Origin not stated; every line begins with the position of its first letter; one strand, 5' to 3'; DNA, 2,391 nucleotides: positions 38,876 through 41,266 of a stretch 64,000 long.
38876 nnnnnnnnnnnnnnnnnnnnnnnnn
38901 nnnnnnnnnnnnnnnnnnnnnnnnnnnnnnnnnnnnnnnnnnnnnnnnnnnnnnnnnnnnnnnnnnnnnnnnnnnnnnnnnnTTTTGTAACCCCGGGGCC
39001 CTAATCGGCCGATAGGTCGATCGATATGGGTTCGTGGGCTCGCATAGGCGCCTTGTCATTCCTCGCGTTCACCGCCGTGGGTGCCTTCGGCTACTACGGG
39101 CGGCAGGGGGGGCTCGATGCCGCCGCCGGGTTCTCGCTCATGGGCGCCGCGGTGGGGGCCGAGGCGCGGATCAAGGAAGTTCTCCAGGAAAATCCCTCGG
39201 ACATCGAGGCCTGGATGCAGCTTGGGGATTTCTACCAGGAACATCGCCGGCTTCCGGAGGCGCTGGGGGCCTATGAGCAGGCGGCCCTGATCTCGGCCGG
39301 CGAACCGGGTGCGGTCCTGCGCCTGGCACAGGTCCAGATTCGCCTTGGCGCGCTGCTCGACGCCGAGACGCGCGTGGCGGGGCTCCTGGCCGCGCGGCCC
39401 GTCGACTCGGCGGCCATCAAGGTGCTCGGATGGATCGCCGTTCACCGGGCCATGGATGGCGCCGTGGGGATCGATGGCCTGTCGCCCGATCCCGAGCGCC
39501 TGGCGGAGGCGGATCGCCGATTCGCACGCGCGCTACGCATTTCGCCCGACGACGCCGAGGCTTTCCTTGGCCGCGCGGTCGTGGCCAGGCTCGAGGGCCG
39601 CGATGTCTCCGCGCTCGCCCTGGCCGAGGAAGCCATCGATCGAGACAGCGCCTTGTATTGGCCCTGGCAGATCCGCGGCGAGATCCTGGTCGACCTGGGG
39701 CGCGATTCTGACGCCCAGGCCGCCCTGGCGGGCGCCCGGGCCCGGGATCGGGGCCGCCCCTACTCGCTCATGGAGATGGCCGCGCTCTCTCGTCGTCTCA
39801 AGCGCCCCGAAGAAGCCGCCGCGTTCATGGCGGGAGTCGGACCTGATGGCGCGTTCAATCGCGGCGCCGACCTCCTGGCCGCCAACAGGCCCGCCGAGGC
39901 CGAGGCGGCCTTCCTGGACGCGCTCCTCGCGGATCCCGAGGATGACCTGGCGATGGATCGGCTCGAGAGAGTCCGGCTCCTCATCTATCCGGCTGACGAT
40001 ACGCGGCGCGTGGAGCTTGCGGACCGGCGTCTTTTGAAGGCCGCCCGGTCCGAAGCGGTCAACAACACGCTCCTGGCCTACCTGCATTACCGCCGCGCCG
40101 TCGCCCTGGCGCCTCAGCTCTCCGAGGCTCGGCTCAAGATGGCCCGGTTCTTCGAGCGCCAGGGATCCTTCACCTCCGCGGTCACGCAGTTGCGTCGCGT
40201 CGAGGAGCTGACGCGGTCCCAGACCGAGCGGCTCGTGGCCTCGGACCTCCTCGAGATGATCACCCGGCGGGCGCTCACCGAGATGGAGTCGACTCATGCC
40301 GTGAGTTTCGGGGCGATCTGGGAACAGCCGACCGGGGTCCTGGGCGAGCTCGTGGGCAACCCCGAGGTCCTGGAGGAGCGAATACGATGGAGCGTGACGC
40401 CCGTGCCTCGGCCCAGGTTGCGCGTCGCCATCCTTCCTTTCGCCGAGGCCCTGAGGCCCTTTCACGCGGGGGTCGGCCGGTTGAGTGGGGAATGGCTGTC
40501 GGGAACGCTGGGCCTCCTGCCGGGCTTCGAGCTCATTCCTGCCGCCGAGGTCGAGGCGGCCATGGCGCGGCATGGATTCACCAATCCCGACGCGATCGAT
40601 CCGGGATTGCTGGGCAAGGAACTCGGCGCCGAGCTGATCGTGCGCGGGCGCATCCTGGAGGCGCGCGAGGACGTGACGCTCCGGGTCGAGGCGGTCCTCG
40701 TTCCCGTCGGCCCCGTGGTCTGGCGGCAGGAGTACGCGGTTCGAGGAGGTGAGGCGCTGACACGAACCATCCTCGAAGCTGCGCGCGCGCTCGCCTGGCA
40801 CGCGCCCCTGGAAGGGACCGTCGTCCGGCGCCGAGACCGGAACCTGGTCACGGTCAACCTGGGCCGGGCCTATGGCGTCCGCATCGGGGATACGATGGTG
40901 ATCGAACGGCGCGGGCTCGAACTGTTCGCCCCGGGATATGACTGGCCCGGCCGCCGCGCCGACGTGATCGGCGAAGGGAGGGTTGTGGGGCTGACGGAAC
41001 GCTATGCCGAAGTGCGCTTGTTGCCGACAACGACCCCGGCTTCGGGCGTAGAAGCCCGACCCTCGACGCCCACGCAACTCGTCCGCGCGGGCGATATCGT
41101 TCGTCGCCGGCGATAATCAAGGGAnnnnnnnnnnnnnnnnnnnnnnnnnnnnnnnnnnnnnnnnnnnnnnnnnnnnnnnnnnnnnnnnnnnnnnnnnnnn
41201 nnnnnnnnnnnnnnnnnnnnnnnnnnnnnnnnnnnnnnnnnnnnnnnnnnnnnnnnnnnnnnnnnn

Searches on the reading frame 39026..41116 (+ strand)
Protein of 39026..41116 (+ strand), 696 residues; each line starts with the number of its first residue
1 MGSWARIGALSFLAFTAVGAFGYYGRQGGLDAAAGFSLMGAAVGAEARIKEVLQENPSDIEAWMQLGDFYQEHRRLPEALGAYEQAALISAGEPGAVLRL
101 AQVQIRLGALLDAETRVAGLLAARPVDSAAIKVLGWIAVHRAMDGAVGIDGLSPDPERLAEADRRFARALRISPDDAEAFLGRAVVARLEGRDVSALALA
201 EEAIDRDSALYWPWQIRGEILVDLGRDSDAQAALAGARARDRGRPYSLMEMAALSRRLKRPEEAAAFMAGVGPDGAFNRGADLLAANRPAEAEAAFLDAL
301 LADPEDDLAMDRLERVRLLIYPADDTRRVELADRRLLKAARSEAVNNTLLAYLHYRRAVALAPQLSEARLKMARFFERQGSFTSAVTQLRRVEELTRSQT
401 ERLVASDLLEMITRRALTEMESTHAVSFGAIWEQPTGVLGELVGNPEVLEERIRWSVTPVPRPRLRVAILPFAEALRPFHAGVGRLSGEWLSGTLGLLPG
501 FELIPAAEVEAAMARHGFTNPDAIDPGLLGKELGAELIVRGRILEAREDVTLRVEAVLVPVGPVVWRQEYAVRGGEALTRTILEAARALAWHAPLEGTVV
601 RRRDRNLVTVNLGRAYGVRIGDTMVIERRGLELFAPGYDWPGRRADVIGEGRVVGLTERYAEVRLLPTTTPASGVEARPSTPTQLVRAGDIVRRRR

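Call 14: search_protein_families(library=pfam, proteins=[window:39026-41116:+], max_evalue=0.001)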
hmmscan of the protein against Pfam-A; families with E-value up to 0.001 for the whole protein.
window:39026-41116:+ (696 aa): 9 families
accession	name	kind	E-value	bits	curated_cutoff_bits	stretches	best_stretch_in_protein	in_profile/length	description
PF14559.12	TPR_19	-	6.8e-15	55.6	25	1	74-131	5-62/68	Tetratricopeptide repeat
PF13431.12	TPR_17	-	4.2e-10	39.5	24.4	0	50-80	3-33/34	Tetratricopeptide repeat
PF13432.12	TPR_16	-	1.6e-09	38.4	32.7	0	45-88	16-58/65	Tetratricopeptide repeat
PF07719.23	TPR_2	-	2.1e-09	37.2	27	0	61-88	2-29/34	Tetratricopeptide repeat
PF23914.1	TPR_CcmH_CycH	-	5e-08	33.4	42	1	51-141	41-134/158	Cytochrome c-type biogenesis protein H TPR domain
PF13428.12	TPR_14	-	2.9e-07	30.9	23.5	0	61-103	2-44/44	Tetratricopeptide repeat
PF13414.12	TPR_11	-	9e-07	28.9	26.8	0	161-186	12-37/42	TPR repeat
PF00515.34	TPR_1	-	1.3e-05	25.3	27.8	0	61-86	2-27/34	Tetratricopeptide repeat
PF01239.28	PPTA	-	0.00094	19.2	29.5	0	196-221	4-29/32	Protein prenyltransferase alpha subunit repeat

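Call 15: search_protein_families(library=ncbifam, proteins=[window:39026-41116:+], max_evalue=0.001)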
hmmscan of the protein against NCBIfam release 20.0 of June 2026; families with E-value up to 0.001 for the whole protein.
window:39026-41116:+ (696 aa): 5 families
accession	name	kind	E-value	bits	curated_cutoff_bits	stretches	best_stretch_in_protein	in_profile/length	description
TIGR02917.1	PEP_TPR_lipo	equivalog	4.3e-18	64.6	312.2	2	44-132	177-265/899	XrtA/PEP-CTERM system TPR-repeat protein PrsT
TIGR02521.1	type_IV_pilW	equivalog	5.7e-09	35.9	154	0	40-91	45-96/234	type IV pilus biogenesis/stability protein PilW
TIGR02552.1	LcrH_SycD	equivalog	7.8e-07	28.9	104.8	1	56-117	48-109/136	SycD/LcrH family type III secretion system chaperone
NF040959.1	MamA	equivalog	0.00015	21.3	200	0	49-135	60-146/204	magnetosome protein MamA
NF033762.1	social_mot_Tgl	equivalog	0.00075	18.9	225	0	351-388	85-122/252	social motility TPR repeat lipoprotein Tgl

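Call 37: find_homologous_proteins(query=window:39026-41116:+, max_evalue=0.00001)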
Query window:39026-41116:+ (696 aa): 12 proteins with E <= 0.00001 among 8000 candidates.
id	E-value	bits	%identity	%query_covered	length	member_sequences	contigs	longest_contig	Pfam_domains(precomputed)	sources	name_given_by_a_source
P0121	0.0e+0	1492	100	100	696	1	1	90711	PF14559.13,PF13431.13,PF23914.2,PF13414.13,PF00515.35,PF13432.13,PF13428.13,PF07719.24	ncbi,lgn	-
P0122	2.9e-296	1002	69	100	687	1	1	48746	PF14559.13,PF13431.13,PF23914.2,PF00515.35,PF13432.13,PF13181.13,PF07719.24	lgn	-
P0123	6.0e-296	1001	67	100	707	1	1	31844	PF14559.13,PF13431.13,PF23914.2,PF00515.35,PF13432.13,PF13428.13,PF13181.13,PF07719.24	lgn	-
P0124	1.4e-284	964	64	100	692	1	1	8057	PF14559.13,PF13431.13,PF23914.2,PF13414.13,PF00515.35,PF13432.13,PF13428.13,PF13181.13,PF07719.24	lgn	-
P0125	2.8e-225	768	55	99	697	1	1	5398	PF25063.1,PF13431.13,PF23914.2,PF13414.13,PF13428.13,PF14559.13,PF00515.35,PF22860.3,PF13424.13,PF13432.13,PF13181.13,PF07719.24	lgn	-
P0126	1.6e-222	759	54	98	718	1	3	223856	PF14559.13,PF13431.13,PF23914.2,PF13414.13,PF00515.35,PF13424.13,PF13432.13,PF13428.13,PF07719.24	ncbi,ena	-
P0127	2.4e-219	748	54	98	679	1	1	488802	PF14559.13,PF13431.13,PF23914.2,PF13414.13,PF00515.35,PF13432.13,PF13428.13,PF13181.13,PF07719.24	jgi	jgi:tetratricopeptide (TPR) repeat protein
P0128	5.6e-216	737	53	98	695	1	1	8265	PF13431.13,PF23914.2,PF13414.13,PF13428.13,PF14559.13,PF00515.35,PF22860.3,PF12895.14,PF13424.13,PF13432.13,PF13181.13,PF07719.24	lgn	-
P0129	1.4e-214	732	52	97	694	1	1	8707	PF14559.13,PF13431.13,PF23914.2,PF13414.13,PF00515.35,PF13424.13,PF13432.13,PF13428.13,PF13181.13,PF07719.24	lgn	-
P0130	5.4e-196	671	50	99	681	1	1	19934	PF25063.1,PF13431.13,PF23914.2,PF13414.13,PF13176.13,PF13428.13,PF14559.13,PF00515.35,PF21033.5,PF13181.13,PF07719.24,PF20308.5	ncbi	-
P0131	5.6e-175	602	46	98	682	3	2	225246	PF14559.13,PF13431.13,PF23914.2,PF00515.35,PF13424.13,PF13176.13,PF13432.13,PF13428.13,PF13181.13,PF07719.24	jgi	jgi:tetratricopeptide (TPR) repeat protein/TolB-like protein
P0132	2.1e-141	491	39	99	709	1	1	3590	PF25063.1,PF13431.13,PF23914.2,PF13414.13,PF13176.13,PF13428.13,PF14559.13,PF16538.12,PF00515.35,PF13424.13,PF13432.13,PF13181.13,PF07719.24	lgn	-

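Call 45: predict_structure(alignment_id=A4)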
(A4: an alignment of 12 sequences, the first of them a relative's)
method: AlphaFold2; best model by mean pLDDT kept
length: 696 residues; sequences in the alignment: 12
mean_pLDDT: 76.6   pTM: 0.64
mean pLDDT of the five models: 76.6, 73.2, 71.4, 65.9, 65.7
residues with pLDDT >= 90: 266; 70-90: 215; 50-70: 75; < 50: 140
segments of 3 or more residues with pLDDT < 50: 1-4, 14-37, 356-369, 380-382, 384-386, 388-458, 669-683
pLDDT, mean of each block of 10 residues (from residue 1): 49 44 36 46 82 92 93 88 92 87 91 94 93 95 83 91 97 96 96 96 96 96 93 95 87 92 95 91 93 92 84 85 74 65 54 48 47 56 48 43 37 39 42 41 43 46 88 88 89 85 92 86 85 91 85 89 84 76 88 86 77 84 87 59 75 84 75 39 66 84
secondary structure, 60 per line:
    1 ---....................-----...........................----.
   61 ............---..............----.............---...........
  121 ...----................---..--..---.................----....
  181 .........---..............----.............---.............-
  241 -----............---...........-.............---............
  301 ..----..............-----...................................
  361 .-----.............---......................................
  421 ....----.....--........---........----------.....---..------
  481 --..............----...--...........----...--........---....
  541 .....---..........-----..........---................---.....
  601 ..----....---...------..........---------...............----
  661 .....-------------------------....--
elements in order (helices of 4 or more, strands of 3 or more residues): H4-23 H29-55 H60-72 H76-89 H94-106 H110-123 H128-143 H156-172 H177-189 H193-206 H211-223 H227-239 H246-257 H261-271 H273-285 H289-302 H307-320 H326-361 H367-379 H383-424 H429-433 H436-443 H447-454 E465-469 H483-496 E501-503 H506-516 H526-533 E537-545 E549-558 E564-573 H577-592 E596-602 E607-610 E623-632 E642-656 E661-665 E691-694

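Call 51: fold_search(model_id=the predicted structure, library=pdb)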
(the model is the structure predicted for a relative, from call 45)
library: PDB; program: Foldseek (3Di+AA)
matches with E <= 10: 1579; with E <= 0.001: 580
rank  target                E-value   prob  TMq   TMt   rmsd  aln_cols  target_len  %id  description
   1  6eou                  4.8e-14  1.00  0.27  0.50  15.3       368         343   20  O-GlcNAc transferase TPR domain with the intellectual disability associated mutation L254F (released 2018-05-09)
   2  1w3b_A                1.3e-13  1.00  0.28  0.46  12.3       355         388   19  The superhelical TPR domain of O-linked GlcNAc transferase reveals structural similarities to importin alpha. (released 2004-09-09)
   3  9qhb                  5.7e-13  1.00  0.26  0.59   9.4       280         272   18  Crystal structure of 16-repeat CTPR protein with eliminated coordination sites (released 2025-10-22)
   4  1w3b_B                1.2e-12  1.00  0.27  0.48  15.0       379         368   16  The superhelical TPR domain of O-linked GlcNAc transferase reveals structural similarities to importin alpha. (released 2004-09-09)
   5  3w1e                  1.4e-12  1.00  0.18  0.31   9.1       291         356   14  Structure of FlgT, a flagellar basal body component protein (released 2013-04-03)
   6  7yea_A                2.1e-12  1.00  0.28  0.21  21.7       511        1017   18  Human O-GlcNAc transferase Dimer (released 2023-07-12)
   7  7y4i_A                3.3e-12  1.00  0.25  0.22  13.3       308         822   18  Crystal structure of SPINDLY in complex with GDP (released 2022-12-07)
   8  7yeh_A                3.3e-12  1.00  0.22  0.16  26.5       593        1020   17  Cryo-EM structure of human OGT-OGA complex (released 2023-07-12)
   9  7ntf_A                4.7e-12  1.00  0.30  0.24  20.5       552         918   18  Cryo-EM structure of unliganded O-GlcNAc transferase (released 2021-11-17)
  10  8chy                  5.5e-12  1.00  0.26  0.60  10.2       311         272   18  Crystal structure of an 8-repeat consensus TPR superhelix with Zinc. (released 2024-02-21)
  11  9rtt_Q                5.8e-12  1.00  0.31  0.24  23.3       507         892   17  Activated Elongation Complex with IWS1 and ELOF1 (released 2025-09-03)
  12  8dtg_A                9.8e-12  1.00  0.25  0.23  12.8       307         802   18  Cryo-EM structure of Arabidopsis SPY alternative conformation 1 (released 2023-03-08)
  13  8dtg_B                1.1e-11  1.00  0.25  0.24  12.9       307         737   18  Cryo-EM structure of Arabidopsis SPY alternative conformation 1 (released 2023-03-08)
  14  8dth_B                1.1e-11  1.00  0.25  0.25  13.1       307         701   18  Cryo-EM structure of Arabidopsis SPY alternative conformation 2 (released 2023-03-08)
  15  9qhc_B                1.2e-11  1.00  0.27  0.61  10.4       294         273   17  Crystal structure of 8-repeat CTPR protein with eliminated coordination sites (released 2025-10-22)
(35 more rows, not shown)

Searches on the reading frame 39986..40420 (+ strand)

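Call 46: search_protein_families(library=pfam, proteins=[window:39986-40420:+], max_evalue=10)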
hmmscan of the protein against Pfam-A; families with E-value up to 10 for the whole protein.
window:39986-40420:+ (145 aa): 7 families
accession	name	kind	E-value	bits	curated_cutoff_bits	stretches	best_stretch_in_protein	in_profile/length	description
PF13428.12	TPR_14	-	0.0028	18.6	23.5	2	47-78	2-33/44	Tetratricopeptide repeat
PF14559.12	TPR_19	-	0.0068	17.2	25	1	31-76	10-55/68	Tetratricopeptide repeat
PF23241.1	HAT_PRP39_C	-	0.038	14.5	33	1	33-83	79-130/139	PRP39 C-terminal HAT repeat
PF24575.1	TPR_Slam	-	0.077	13.9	35.2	1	19-67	54-102/104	Surface lipoprotein assembly modifier, N-terminal TPR repeats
PF13414.12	TPR_11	-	0.1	12.7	26.8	1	34-60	16-42/42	TPR repeat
PF12895.13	ANAPC3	-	0.14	12.9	27.2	1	31-83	8-60/82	Anaphase-promoting complex, cyclosome, subunit 3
PF13174.12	TPR_6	-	0.21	12.8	26.3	1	47-72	1-26/33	Tetratricopeptide repeat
